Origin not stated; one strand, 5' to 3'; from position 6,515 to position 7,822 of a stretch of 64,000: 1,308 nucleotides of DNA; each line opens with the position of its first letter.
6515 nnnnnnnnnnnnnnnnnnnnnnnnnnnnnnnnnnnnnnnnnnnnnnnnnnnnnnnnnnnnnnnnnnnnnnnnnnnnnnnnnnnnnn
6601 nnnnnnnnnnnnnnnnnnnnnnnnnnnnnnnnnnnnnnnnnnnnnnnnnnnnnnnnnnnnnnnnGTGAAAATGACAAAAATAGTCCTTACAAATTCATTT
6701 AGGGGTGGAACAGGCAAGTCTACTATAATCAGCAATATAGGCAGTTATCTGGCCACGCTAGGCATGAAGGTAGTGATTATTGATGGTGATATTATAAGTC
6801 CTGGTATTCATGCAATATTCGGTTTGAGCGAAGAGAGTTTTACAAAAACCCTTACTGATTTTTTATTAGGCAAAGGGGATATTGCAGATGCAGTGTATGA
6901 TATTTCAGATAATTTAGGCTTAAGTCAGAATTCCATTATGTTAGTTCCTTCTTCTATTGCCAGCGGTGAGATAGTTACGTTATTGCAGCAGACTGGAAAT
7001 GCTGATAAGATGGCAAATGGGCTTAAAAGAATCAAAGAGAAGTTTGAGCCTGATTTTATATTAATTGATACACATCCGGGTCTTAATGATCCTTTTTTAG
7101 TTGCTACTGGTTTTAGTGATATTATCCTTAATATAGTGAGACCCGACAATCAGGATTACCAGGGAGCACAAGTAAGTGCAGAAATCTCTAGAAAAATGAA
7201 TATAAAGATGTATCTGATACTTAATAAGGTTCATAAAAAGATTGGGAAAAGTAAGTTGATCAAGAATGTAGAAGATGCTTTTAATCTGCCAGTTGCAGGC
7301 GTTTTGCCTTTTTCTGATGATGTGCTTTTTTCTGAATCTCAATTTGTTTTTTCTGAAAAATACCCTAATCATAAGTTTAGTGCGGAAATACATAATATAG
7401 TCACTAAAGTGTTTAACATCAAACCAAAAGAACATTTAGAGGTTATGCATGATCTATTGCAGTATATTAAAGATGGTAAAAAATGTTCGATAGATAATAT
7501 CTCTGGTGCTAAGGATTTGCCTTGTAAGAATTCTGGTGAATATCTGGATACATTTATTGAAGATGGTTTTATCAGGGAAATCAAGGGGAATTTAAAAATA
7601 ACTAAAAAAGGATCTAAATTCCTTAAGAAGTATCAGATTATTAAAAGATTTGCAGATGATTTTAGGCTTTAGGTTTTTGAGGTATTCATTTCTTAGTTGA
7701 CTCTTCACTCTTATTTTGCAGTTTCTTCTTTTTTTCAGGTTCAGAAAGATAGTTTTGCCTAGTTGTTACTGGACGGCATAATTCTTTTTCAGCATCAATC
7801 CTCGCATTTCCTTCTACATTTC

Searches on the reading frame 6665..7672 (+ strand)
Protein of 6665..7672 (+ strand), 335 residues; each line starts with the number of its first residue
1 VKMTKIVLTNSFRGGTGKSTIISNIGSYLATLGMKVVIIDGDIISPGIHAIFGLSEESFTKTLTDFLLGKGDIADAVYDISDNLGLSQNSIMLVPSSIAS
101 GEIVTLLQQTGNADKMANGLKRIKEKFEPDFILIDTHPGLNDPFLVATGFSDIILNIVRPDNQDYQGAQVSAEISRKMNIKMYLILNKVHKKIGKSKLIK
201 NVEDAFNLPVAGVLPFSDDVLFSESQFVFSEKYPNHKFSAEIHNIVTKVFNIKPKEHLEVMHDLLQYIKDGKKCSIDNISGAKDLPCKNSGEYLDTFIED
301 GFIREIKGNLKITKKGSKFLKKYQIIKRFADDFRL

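Call 43: search_protein_families(library=pfam, proteins=[window:6665-7672:+], max_evalue=0.001)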
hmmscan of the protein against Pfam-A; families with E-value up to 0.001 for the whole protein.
window:6665-7672:+ (335 aa): 6 families
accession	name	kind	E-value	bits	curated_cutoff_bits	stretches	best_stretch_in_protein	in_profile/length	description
PF13614.12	AAA_31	-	2.4e-15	57.4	27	1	5-169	2-159/177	AAA domain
PF01656.29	CbiA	-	1.5e-11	44.8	25.4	1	9-222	3-117/125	CobQ/CobB/MinD/ParA nucleotide binding domain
PF10609.15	ParA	-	4.3e-11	43.1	27.1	1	3-249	2-245/246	NUBPL iron-transfer P-loop NTPase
PF14947.12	HTH_45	-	1e-09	38.7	25.5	1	257-329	4-75/77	Winged helix-turn-helix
PF06564.18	CBP_BcsQ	-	6.1e-05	23.1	21.3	1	5-162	3-149/234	Cellulose biosynthesis protein BcsQ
PF09140.17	MipZ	-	0.00046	20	20.7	0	6-44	3-40/262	ATPase MipZ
